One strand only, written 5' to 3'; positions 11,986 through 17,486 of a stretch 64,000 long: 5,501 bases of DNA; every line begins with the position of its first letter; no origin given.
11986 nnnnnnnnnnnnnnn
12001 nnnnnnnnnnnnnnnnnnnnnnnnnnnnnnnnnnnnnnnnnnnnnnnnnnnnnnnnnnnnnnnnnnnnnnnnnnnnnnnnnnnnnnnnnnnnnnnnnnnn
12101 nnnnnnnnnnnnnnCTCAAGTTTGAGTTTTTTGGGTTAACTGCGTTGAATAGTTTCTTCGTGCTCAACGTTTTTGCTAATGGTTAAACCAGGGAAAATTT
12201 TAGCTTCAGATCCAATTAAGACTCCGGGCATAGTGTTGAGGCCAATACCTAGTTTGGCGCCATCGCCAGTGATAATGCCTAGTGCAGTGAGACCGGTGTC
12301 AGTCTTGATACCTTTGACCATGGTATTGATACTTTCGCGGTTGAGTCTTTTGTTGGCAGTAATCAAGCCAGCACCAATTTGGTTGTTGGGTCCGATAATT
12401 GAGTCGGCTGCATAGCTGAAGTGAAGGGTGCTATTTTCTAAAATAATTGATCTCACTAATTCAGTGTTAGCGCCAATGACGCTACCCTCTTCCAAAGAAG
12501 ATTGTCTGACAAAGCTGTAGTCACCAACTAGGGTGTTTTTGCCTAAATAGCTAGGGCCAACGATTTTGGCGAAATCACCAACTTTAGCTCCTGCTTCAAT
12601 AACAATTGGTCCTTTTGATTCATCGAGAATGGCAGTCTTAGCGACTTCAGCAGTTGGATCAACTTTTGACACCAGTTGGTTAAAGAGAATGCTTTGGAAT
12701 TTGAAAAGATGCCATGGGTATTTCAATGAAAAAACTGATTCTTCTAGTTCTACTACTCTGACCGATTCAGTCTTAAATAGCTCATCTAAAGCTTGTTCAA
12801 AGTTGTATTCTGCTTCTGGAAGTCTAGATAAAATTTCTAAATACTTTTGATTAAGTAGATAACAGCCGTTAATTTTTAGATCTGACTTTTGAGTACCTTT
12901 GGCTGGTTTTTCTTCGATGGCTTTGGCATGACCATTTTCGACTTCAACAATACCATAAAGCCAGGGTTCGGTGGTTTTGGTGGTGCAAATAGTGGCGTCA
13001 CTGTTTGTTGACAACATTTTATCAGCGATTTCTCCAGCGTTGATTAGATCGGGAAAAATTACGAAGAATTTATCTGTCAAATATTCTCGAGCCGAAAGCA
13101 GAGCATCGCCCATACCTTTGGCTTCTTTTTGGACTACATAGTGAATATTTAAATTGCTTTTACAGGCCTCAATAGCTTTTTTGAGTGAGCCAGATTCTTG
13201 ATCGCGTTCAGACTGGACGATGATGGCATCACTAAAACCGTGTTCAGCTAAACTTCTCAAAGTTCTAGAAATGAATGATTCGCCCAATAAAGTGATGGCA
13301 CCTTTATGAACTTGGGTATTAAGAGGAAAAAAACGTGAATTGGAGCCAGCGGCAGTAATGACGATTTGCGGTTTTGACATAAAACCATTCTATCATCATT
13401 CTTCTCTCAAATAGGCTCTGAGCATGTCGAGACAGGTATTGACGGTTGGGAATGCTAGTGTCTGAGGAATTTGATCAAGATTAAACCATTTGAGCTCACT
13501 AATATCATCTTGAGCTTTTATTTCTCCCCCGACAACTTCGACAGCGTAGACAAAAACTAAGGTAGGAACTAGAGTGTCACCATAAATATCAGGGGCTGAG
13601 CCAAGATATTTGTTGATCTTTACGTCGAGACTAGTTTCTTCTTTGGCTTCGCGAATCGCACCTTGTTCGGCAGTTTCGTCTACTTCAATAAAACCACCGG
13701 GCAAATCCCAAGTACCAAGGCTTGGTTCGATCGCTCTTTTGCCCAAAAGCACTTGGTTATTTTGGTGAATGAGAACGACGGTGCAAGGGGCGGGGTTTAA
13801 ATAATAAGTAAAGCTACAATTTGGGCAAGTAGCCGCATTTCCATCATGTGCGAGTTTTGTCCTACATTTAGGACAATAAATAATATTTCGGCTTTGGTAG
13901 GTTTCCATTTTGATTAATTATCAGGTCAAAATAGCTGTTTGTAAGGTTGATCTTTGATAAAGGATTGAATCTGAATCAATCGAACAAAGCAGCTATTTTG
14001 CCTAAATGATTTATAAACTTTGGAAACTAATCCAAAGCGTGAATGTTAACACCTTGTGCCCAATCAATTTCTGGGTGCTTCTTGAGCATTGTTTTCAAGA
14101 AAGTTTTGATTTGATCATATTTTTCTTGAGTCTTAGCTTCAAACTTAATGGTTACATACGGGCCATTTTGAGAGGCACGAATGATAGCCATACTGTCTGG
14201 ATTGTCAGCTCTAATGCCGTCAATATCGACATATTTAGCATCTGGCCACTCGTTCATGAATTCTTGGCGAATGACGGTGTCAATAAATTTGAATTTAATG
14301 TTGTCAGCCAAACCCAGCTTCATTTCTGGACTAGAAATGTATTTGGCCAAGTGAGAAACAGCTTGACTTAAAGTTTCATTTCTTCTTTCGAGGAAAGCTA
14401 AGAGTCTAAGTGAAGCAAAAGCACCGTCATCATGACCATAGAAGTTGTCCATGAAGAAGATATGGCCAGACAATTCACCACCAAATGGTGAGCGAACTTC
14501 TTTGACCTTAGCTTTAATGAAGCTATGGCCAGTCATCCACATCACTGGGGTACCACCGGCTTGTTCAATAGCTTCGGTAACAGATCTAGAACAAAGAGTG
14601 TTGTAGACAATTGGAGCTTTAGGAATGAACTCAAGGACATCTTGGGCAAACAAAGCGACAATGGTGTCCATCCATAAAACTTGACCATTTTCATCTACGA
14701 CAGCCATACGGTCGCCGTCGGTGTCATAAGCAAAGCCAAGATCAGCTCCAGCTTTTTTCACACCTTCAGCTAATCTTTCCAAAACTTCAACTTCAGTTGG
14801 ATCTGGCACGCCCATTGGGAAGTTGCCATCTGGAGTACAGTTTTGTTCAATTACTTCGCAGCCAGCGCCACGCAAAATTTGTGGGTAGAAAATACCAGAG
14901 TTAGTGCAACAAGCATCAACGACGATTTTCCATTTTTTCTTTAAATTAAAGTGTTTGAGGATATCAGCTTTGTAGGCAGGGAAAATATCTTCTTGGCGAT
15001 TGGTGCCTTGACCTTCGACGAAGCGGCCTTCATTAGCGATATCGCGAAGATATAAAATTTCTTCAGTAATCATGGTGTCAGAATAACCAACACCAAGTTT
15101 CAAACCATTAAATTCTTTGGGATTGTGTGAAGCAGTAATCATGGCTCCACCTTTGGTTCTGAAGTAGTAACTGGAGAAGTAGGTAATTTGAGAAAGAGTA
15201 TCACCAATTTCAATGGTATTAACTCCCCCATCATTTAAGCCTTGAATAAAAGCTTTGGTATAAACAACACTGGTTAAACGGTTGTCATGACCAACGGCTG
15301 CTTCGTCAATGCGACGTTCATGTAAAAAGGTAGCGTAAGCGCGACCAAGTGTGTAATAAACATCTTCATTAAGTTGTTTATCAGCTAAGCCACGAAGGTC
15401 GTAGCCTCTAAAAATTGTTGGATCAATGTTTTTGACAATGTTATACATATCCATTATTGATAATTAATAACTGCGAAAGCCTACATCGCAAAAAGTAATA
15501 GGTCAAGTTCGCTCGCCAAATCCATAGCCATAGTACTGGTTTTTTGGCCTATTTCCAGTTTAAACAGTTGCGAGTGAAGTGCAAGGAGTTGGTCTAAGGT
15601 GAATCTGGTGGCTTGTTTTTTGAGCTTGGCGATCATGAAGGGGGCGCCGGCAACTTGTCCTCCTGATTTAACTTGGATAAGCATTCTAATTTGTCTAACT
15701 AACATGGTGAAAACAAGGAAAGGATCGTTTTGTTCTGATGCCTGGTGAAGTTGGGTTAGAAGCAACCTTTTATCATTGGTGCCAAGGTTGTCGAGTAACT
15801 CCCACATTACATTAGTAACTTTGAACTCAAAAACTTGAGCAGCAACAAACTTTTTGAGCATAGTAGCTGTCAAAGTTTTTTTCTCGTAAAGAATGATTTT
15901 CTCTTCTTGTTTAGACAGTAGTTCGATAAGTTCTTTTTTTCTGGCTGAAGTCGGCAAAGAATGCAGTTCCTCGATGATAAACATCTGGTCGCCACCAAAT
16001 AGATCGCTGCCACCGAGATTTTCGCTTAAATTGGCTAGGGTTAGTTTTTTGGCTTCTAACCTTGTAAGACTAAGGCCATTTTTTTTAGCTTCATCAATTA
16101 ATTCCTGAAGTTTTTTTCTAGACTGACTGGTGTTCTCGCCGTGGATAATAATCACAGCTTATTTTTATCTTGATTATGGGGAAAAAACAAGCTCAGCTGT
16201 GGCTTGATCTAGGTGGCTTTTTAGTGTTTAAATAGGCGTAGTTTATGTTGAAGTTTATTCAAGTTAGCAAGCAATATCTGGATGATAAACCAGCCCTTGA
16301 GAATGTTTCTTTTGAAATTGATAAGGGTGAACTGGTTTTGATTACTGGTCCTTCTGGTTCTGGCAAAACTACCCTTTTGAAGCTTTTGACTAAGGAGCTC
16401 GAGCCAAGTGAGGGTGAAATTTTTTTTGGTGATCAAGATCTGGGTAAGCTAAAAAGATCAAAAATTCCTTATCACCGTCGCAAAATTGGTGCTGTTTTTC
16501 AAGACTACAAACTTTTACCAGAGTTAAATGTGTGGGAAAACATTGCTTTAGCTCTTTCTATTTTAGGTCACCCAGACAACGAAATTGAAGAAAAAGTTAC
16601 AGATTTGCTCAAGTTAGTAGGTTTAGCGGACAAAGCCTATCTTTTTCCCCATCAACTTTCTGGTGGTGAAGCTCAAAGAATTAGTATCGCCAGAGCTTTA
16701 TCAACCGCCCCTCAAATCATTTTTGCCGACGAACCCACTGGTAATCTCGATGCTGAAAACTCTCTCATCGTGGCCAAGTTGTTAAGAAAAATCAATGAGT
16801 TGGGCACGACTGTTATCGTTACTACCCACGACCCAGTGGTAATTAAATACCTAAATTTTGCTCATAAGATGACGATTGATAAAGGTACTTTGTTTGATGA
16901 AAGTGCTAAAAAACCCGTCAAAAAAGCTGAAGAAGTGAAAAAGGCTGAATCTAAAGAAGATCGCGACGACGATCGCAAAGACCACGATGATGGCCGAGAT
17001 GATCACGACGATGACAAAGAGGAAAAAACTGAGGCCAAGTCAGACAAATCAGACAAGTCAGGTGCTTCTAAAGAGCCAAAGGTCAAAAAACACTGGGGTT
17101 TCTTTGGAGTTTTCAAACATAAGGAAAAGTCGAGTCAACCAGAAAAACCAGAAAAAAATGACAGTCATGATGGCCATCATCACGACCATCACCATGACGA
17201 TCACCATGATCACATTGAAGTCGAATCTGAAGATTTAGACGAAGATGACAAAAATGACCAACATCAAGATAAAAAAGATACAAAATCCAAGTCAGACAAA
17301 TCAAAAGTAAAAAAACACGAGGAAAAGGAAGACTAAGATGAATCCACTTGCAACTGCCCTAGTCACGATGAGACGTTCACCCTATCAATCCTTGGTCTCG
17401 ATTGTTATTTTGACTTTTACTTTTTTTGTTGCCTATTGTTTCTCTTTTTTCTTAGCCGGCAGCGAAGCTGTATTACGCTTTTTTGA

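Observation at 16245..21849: FtsEX operon followed by two paralogous coiled-coil hydrolases, a mini sortase substrate and a sortase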

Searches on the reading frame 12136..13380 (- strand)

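Call 82: search_protein_families(library=pfam, proteins=[window:12136-13380:-], max_evalue=0.001)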
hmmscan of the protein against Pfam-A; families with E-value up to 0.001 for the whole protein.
window:12136-13380:- (414 aa): 4 families
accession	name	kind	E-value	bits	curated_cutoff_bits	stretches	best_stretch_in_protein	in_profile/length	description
PF00483.29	NTP_transferase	-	2.6e-20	73.5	21.2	1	7-204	3-212/245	Nucleotidyl transferase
PF00132.30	Hexapep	-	3.7e-10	39.5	27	1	259-292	2-35/36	Bacterial transferase hexapeptide (six repeats)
PF12804.13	NTP_transf_3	-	6.3e-08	33.4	27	1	7-136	2-123/160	MobA-like NTP transferase domain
PF25084.1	LbH_EIF2B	-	8.9e-07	29.3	54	1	264-338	9-84/105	EIF2B subunit epsilon LbH domain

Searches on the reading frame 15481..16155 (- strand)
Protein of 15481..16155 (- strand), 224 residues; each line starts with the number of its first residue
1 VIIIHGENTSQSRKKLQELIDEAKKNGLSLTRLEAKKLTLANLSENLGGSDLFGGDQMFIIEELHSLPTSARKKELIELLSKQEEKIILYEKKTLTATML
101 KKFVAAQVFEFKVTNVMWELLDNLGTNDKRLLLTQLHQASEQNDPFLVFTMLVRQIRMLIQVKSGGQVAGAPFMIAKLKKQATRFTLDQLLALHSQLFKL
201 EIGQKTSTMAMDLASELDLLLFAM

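Call 82: search_protein_families(library=pfam, proteins=[window:15481-16155:-], max_evalue=0.001)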
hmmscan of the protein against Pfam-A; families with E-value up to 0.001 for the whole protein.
window:15481-16155:- (224 aa): 1 family
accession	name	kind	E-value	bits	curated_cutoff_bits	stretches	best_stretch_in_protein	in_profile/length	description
PF21694.2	DNA_pol3_delta_C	-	4.3e-09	36.9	27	1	117-219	4-118/121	DNA polymerase III delta subunit, C-terminal domain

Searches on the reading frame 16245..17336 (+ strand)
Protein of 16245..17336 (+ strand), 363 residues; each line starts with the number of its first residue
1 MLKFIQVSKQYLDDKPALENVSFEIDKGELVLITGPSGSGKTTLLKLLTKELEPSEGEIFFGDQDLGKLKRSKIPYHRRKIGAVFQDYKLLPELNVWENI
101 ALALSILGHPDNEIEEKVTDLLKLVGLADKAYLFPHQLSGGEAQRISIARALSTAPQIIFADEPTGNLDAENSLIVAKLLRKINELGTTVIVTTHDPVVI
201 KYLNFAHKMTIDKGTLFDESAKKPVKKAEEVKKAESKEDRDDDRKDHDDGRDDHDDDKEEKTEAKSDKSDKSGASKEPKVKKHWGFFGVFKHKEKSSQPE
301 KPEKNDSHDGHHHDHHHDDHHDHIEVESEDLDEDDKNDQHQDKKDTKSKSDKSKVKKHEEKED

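Call 3: search_protein_families(library=pfam, proteins=[window:16245-17336:+], max_evalue=0.1)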
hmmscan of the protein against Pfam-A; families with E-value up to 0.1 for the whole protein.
window:16245-17336:+ (363 aa): 35 families (the best 25 are shown)
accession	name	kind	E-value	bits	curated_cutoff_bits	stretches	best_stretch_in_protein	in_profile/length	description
PF00005.33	ABC_tran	-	8.3e-37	127.3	25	1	18-165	1-136/137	ABC transporter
PF13191.12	AAA_16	-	5.3e-06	27.5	32.6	1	28-76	24-66/167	AAA ATPase domain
PF03215.21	Rad17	-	5.5e-06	26.9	23.8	1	15-55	32-72/186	Rad17 P-loop domain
PF20720.3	nSTAND3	-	2.5e-05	24.5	27.2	1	17-54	6-43/155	Novel STAND NTPase 3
PF13555.12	AAA_29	-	4e-05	23.7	27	1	21-45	15-39/61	P-loop containing region of AAA domain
PF13304.12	AAA_21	-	8.5e-05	23.2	27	2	135-200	235-303/304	AAA domain, putative AbiEii toxin, Type IV TA system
PF00437.27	T2SSE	-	8.5e-05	21.8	24.9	1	30-59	144-173/370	Type II/IV secretion system protein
PF13401.12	AAA_22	-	0.00016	22.5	27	1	29-54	6-31/130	AAA domain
PF25199.1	nSTAND_NTPase5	-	0.00025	21.3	34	1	26-65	39-79/145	Novel STAND NTPase 5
PF13476.12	AAA_23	-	0.00031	21.9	27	1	19-48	11-39/201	AAA domain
PF13238.12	AAA_18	-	0.00044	21.1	29.4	1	31-52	1-22/128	AAA domain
PF01637.24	ATPase_2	-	0.00047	20.5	33.2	1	26-63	18-55/225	ATPase domain predominantly from Archaea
PF00004.35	AAA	-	0.0006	20.7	21.2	1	31-53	1-23/131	ATPase family associated with various cellular activities (AAA)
PF13173.12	AAA_14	-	0.0022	18.4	27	1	29-63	3-36/129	AAA domain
PF13481.12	AAA_25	-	0.0022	18.1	27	1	25-46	30-51/195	AAA domain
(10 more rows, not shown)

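Call 4: search_protein_families(library=ncbifam, proteins=[window:16245-17336:+], max_evalue=0.1)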
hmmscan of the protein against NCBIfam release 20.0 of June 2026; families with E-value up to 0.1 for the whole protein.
window:16245-17336:+ (363 aa): 212 families (the best 25 are shown)
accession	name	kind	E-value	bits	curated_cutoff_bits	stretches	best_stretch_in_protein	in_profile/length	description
TIGR02673.1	FtsE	equivalog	1.5e-74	250.3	264.85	1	1-214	1-213/214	cell division ATP-binding protein FtsE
TIGR03608.1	L_ocin_972_ABC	subfamily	5.5e-52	176.2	254.85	1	6-202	3-199/206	putative bacteriocin export ABC transporter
TIGR02211.1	LolD_lipo_ex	equivalog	3.9e-51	173.7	307.75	1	1-216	1-219/221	lipoprotein-releasing ABC transporter ATP-binding protein LolD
TIGR02315.1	ABC_phnC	equivalog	6.2e-50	169.9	266.1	1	1-217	1-225/243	phosphonate ABC transporter ATP-binding protein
NF040933.2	ABC_arch_GlcV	equivalog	1.3e-48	165.7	450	1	9-200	10-205/357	glucose ABC transporter ATP-binding protein GlcV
TIGR02982.1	heterocyst_DevA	subfamily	1.3e-47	162.2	295.8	1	16-202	19-207/220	ABC exporter ATP-binding subunit, DevA family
NF038007.1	ABC_ATP_DarD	equivalog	1.7e-46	158.4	375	1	5-204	5-208/218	darobactin export ABC transporter ATP-binding protein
NF008639.0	PRK11629.1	equivalog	2.8e-46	157.8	360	1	6-209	11-219/234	lipoprotein-releasing ABC transporter ATP-binding protein LolD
TIGR03265.1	PhnT2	equivalog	4.7e-46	157.6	457.7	1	6-196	8-194/353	putative 2-aminoethylphosphonate ABC transporter ATP-binding protein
TIGR02314.1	ABC_MetN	equivalog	1.1e-45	156.1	499.7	1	15-220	18-223/343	methionine ABC transporter ATP-binding protein MetN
TIGR00968.1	3a0106s01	subfamily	5.8e-45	153.7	342.75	1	6-197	5-191/237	sulfate ABC transporter ATP-binding protein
NF043075.1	MMSYN1_0197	equivalog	1.4e-44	152.5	550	1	2-196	3-192/341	spermidine/putrescine ABC transporter ATP-binding protein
TIGR01186.1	proV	subfamily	6.1e-43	147.3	326.6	1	16-196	7-189/363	betaine/proline/choline family ABC transporter ATP-binding protein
NF040840.2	tungstate_WtpC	equivalog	7.4e-43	147.1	440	1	1-196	1-190/347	tungstate ABC transporter ATP-binding protein WtpC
NF006987.0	PRK09452.1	equivalog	8.8e-43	146.4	482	1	2-196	18-207/378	spermidine/putrescine ABC transporter ATP-binding protein PotA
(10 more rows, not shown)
